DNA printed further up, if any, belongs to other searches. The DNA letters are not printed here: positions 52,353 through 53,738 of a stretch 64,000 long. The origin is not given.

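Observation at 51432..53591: Three-gene orphan operon under XRE control: soluble 167-aa + helical 181-aa + membrane coiled-coil/Cys-tail 362-aa proteins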

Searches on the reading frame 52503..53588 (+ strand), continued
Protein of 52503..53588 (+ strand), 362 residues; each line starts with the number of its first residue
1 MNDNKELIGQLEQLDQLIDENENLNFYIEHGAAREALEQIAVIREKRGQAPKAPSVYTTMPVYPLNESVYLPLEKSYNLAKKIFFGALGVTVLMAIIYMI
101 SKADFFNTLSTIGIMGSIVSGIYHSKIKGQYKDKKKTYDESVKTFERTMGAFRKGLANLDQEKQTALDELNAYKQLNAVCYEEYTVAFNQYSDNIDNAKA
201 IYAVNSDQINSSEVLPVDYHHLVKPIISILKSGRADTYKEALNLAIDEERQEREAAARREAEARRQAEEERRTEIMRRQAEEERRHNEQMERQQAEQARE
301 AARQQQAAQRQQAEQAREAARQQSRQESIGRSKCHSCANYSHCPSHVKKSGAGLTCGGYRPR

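Call 50: search_protein_families(library=pfam, proteins=[L025:7162-8646:+, L027:11180-12664:+, L035:2182-2811:+, L039:8642-9769:+, L039:11521-12666:+, L023:1091-2908:+, L034:2201-3085:+, L010:6701-8407:+, L032:8913-9395:-, L002:4833-5432:+], max_evalue=0.01)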
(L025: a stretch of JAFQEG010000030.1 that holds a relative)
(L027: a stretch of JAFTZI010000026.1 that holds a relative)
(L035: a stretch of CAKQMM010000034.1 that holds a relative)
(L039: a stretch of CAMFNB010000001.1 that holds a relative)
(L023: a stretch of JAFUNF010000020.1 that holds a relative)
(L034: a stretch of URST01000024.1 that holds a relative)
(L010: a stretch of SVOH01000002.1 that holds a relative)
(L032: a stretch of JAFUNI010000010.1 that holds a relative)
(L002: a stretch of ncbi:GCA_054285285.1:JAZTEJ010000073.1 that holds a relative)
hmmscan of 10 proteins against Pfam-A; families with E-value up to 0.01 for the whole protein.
L025:7162-8646:+ (495 aa): 5 families
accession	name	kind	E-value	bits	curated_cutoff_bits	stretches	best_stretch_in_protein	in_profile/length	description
PF13306.12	LRR_5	-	1.5e-24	86.8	27.7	2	399-489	15-104/127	BspA type Leucine rich repeat region (6 copies)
PF13280.12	WYL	-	4e-07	30.4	21.8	1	139-208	3-66/70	WYL domain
PF25583.1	WCX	-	5.1e-05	24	23.9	1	265-309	30-75/76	WCX domain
PF13037.11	DUF3898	-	0.0094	16.6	25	0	229-270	18-59/90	Domain of unknown function (DUF3898)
PF13592.12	HTH_33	-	0.0099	15.9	25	0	27-57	4-34/60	Winged helix-turn helix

L027:11180-12664:+ (495 aa): 3 families
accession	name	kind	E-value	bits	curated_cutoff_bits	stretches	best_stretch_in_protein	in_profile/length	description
PF13306.12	LRR_5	-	9.7e-22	77.7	27.7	2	407-490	1-83/127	BspA type Leucine rich repeat region (6 copies)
PF13280.12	WYL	-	1.1e-07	32.2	21.8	1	139-209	3-67/70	WYL domain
PF25583.1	WCX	-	4.5e-05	24.1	23.9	1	235-309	2-75/76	WCX domain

L035:2182-2811:+ (210 aa): 2 families
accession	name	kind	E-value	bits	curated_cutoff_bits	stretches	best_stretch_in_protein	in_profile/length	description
PF13306.12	LRR_5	-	1.7e-26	93.1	27.7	1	90-181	22-111/127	BspA type Leucine rich repeat region (6 copies)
PF05725.18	FNIP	-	0.002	18.7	21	0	101-116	2-17/44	FNIP Repeat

L039:8642-9769:+ (376 aa): 2 families
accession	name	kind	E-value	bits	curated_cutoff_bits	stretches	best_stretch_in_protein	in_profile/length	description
PF13280.12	WYL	-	2e-07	31.4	21.8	1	141-218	3-68/70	WYL domain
PF08461.16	HTH_12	-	0.0073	16.7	21.4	0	14-68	3-49/66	Ribonuclease R winged-helix domain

L039:11521-12666:+ (382 aa): 1 family
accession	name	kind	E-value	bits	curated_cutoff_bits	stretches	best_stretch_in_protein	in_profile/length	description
PF13280.12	WYL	-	0.00042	20.7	21.8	1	140-191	3-50/70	WYL domain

L023:1091-2908:+ (606 aa): 5 families
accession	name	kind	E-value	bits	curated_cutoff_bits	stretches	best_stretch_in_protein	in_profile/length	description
PF13280.12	WYL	-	2.7e-09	37.3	21.8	1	138-209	3-68/70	WYL domain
PF12799.13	LRR_4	-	7.8e-08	32.8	27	1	357-397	1-42/44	Leucine Rich repeats (2 copies)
PF25583.1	WCX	-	0.00018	22.2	23.9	1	281-315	41-75/76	WCX domain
PF04545.22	Sigma70_r4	-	0.00035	20.5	24.1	1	551-590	11-50/50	Sigma-70, region 4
PF13855.12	LRR_8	-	0.0066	16.6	27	1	358-408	2-56/61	Leucine rich repeat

L034:2201-3085:+ (295 aa): 1 family
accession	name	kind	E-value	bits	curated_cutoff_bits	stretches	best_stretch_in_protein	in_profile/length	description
PF13306.12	LRR_5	-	2.5e-14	53.7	27.7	1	83-180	17-110/127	BspA type Leucine rich repeat region (6 copies)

L010:6701-8407:+ (569 aa): 6 families
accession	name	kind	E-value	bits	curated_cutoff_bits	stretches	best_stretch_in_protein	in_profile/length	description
PF04542.20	Sigma70_r2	-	1.7e-12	47.4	24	1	59-125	1-69/71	Sigma-70 region 2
PF08281.18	Sigma70_r4_2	-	1.5e-09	37.8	25.7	1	153-203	4-54/54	Sigma-70, region 4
PF13306.12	LRR_5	-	8.8e-08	32.5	27.7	1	482-552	12-81/127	BspA type Leucine rich repeat region (6 copies)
PF07638.17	Sigma70_ECF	-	0.00015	22.2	21.1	1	42-207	5-183/185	ECF sigma factor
PF04545.22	Sigma70_r4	-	0.00016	21.5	24.1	1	156-204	1-49/50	Sigma-70, region 4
PF14493.12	HTH_40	-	0.0068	17.1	27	0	172-231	9-63/89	Helix-turn-helix domain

L032:8913-9395:- (160 aa): 0 families

L002:4833-5432:+ (200 aa): 0 families
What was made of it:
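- Closest known: WYL-domain regulators of defence loci. Same: Distant g2-g3 pairs are flanked by wHTH-WYL-WCX proteins (call 50).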

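Call 52: find_encoding_contigs(protein=P0059, flank=8000, max_places=1)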
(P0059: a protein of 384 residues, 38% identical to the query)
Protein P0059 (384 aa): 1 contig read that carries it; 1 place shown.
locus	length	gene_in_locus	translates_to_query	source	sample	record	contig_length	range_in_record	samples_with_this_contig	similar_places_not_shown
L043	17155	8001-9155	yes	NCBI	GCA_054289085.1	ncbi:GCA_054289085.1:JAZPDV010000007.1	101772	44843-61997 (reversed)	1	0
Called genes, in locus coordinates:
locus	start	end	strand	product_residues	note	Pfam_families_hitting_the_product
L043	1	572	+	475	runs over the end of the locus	PF04055:Radical_SAM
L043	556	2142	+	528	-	PF00144:Beta-lactamase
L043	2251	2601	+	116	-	-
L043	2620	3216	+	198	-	PF00440:TetR_N (weak), PF14278:TetR_C_8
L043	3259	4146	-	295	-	-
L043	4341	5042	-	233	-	PF00069:Pkinase, PF07714:PK_Tyr_Ser-Thr, PF03109:ABC1 (weak), PF17667:Pkinase_fungal (weak)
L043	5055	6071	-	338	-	-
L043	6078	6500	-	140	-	-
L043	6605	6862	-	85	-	-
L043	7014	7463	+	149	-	-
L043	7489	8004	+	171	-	-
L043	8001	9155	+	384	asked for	-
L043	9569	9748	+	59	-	PF18495:VbhA (weak)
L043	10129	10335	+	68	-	-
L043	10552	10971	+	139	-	PF12844:HTH_19, PF13560:HTH_31 (weak), PF01381:HTH_3, PF07022:Phage_CI_repr (faint), PF13443:HTH_26 (weak)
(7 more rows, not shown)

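Call 53: find_encoding_contigs(protein=P0079, flank=8000, max_places=1)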
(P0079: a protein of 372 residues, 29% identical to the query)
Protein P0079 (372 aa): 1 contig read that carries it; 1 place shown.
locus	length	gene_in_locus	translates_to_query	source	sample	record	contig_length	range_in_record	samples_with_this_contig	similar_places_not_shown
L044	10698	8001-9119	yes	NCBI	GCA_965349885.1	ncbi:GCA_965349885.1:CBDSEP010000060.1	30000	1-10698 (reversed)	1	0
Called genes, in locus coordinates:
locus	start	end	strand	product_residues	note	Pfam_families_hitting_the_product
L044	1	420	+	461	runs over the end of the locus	PF01235:Na_Ala_symp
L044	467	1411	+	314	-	PF00557:Peptidase_M24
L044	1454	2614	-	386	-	PF01594:AI-2E_transport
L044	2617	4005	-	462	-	PF02397:Bac_transf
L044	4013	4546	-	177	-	PF06177:QueT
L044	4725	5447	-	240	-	PF00069:Pkinase, PF03109:ABC1, PF07714:PK_Tyr_Ser-Thr, PF17667:Pkinase_fungal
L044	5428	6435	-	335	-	PF13240:Zn_Ribbon_1 (weak), PF13306:LRR_5 (weak)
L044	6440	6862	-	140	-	-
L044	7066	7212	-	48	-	-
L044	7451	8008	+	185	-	-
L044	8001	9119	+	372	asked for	-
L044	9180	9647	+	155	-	-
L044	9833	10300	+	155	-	PF01797:Y1_Tnp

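Call 54: find_encoding_contigs(protein=P0084, flank=8000, max_places=1)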
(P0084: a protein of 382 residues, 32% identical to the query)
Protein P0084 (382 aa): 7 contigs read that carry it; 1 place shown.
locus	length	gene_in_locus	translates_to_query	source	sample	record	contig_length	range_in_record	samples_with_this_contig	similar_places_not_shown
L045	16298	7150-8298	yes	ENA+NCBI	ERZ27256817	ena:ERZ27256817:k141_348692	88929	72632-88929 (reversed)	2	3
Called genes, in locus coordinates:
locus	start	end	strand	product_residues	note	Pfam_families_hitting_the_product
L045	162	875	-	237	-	PF14219:DUF4328 (faint), PF14018:DUF4234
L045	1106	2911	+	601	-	PF13280:WYL, PF12799:LRR_4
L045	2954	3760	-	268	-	PF01261:AP_endonuc_2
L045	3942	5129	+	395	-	PF00155:Aminotran_1_2, PF01041:DegT_DnrJ_EryC1 (weak), PF01053:Cys_Met_Meta_PP (weak)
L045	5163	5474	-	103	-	PF05437:AzlD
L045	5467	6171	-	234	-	PF03591:AzlC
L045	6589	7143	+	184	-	-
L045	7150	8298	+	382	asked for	-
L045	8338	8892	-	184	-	-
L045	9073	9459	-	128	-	-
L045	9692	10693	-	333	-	PF02540:NAD_synthase (weak), PF06508:QueC (faint), PF00958:GMP_synt_C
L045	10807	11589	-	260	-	-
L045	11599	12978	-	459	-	-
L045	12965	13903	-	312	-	PF13203:DUF2201_N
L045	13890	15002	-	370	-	PF00004:AAA, PF07726:AAA_3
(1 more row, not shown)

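Call 70: search_protein_families(library=pfam, proteins=[L032:8913-9395:-, L044:9180-9647:+, L016:3485-3949:+], max_evalue=0.01)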
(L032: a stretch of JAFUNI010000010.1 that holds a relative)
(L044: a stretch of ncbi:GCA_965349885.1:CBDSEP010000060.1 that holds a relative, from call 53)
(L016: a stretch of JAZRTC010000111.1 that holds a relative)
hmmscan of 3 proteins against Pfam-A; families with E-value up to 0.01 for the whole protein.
L032:8913-9395:- (160 aa): 0 families

L044:9180-9647:+ (155 aa): 0 families

L016:3485-3949:+ (154 aa): 0 families

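Call 72: search_protein_families(library=pfam, proteins=[P0268, P0274, P0280, P0243, P0256, P0262, P0272, P0288, P0250, P0235], max_evalue=0.001)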
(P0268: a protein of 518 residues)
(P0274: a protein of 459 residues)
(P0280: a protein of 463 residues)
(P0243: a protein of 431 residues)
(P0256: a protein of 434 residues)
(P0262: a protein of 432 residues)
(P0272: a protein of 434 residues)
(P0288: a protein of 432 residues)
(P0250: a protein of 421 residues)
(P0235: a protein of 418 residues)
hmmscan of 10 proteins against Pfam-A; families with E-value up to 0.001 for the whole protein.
P0268 (518 aa): 0 families

P0274 (459 aa): 1 family
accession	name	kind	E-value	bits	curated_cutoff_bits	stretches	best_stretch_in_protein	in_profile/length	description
PF06696.16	Strep_SA_rep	-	6e-06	26.6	26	0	224-246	2-24/25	Streptococcal surface antigen repeat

P0280 (463 aa): 0 families

P0243 (431 aa): 0 families

P0256 (434 aa): 0 families

P0262 (432 aa): 0 families

P0272 (434 aa): 0 families

P0288 (432 aa): 1 family
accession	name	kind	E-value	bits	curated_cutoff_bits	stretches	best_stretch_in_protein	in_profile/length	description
PF11337.13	DUF3139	-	0.00092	20.2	27.3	0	138-198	2-66/83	Protein of unknown function (DUF3139)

P0250 (421 aa): 0 families

P0235 (418 aa): 0 families

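Call 73: search_protein_families(library=padloc, proteins=[L025:7162-8646:+, L010:6701-8407:+, L039:8642-9769:+], max_evalue=0.01)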
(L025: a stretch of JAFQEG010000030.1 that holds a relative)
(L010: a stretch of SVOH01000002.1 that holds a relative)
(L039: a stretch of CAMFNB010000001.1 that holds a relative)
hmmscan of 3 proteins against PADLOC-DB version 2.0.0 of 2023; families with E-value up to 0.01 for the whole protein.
L025:7162-8646:+ (495 aa): 2 families
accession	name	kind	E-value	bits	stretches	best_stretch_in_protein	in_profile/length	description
PDLC01652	WYL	-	2.4e-20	71.5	1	134-309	15-161/162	"CAS-I,CAS-II,CAS-III,CAS-IV,CAS-V,CAS-VI; associated_signaling"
PDLC01457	WYL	-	1e-06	26.6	1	135-297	123-228/229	"CAS-I,CAS-II,CAS-III,CAS-IV,CAS-V,CAS-VI; associated_signaling"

L010:6701-8407:+ (569 aa): 6 families
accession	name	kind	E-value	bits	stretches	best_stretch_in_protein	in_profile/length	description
PDLC01848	CARF3--CARF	-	0.00023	18.9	1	143-200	118-174/197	-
PDLC01268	CasR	-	0.00038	18.5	1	132-197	100-159/179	"CAS-I,CAS-II,CAS-III,CAS-IV,CAS-V,CAS-VI; associated_signaling"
PDLC04061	PD-T4-6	-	0.00075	17.1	1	266-412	350-487/510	-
PDLC01434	CasR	-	0.0021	15.9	0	148-197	116-163/191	"CAS-I,CAS-II,CAS-III,CAS-IV,CAS-V,CAS-VI; associated_signaling"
PDLC01044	Csa3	-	0.0047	14.8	1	138-201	119-175/194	Type I-A associated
PDLC01438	Csa3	-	0.0071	14.4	1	118-284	103-254/305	"CAS-I,CAS-II,CAS-III,CAS-IV,CAS-V,CAS-VI; associated_signaling"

L039:8642-9769:+ (376 aa): 2 families
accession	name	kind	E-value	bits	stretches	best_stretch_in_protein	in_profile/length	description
PDLC01652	WYL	-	4.8e-13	47.7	1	140-355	19-159/162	"CAS-I,CAS-II,CAS-III,CAS-IV,CAS-V,CAS-VI; associated_signaling"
PDLC01457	WYL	-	1.5e-09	35.8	1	13-263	5-207/229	"CAS-I,CAS-II,CAS-III,CAS-IV,CAS-V,CAS-VI; associated_signaling"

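Call 88: search_protein_families(library=ncbifam, proteins=[L032:9018-9428:+, L032:9638-10783:+, L025:7162-8646:+], max_evalue=0.001)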
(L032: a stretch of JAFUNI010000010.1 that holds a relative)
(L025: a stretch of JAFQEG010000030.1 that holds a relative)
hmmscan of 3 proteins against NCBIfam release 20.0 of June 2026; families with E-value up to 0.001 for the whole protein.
L032:9018-9428:+ (137 aa): 0 families

L032:9638-10783:+ (382 aa): 0 families

L025:7162-8646:+ (495 aa): 1 family
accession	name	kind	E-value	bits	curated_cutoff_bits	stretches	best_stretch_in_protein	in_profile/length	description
NF047961.1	adhesin_HupY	equivalog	7.5e-09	34.2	1250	1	411-486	179-254/978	leucine-rich repeat adhesin HupY/LrrG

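Call 98: search_protein_families(library=padloc, alignment_id=A5, max_evalue=1e-8)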
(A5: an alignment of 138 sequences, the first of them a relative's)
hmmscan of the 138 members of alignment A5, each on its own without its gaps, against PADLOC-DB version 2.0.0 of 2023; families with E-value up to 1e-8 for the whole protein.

A. member 1, L001:360-1187:+ (276 aa): 0 families

B. families by the number of members that match (of 138 scanned): 60 families (the first 25 are shown)
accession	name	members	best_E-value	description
PDLC03945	RmrA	2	4e-13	-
PDLC03954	RmrA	2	1.1e-12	-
PDLC03951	RmrA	2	1.5e-12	-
PDLC02926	HTH_VI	2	6.2e-11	-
PDLC03952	RmrA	2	1.5e-10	-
PDLC03021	MTase_I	1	3.7e-83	Type I methyltransferase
PDLC03026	MTase_I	1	3.6e-36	Type I methyltransferase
PDLC04135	mad3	1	3.3e-33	mads_3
PDLC03025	MTase_I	1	1.5e-27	Type I methyltransferase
PDLC03031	MTase_I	1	3.8e-20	Type I methyltransferase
PDLC00847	E1-E2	1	4.8e-20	E1-E2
PDLC00855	E1-E2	1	5.6e-19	E1-E2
PDLC00836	E1-E2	1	1.8e-18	E1-E2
PDLC00856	E1-E2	1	3.1e-18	E1-E2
PDLC00848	E1-E2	1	6e-18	E1-E2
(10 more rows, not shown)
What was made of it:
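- On Known anti-phage defence systems: 138 flanking proteins from 23 loci gave one type I MTase, one E1-E2-like protein and two generic HTH proteins (call 98).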
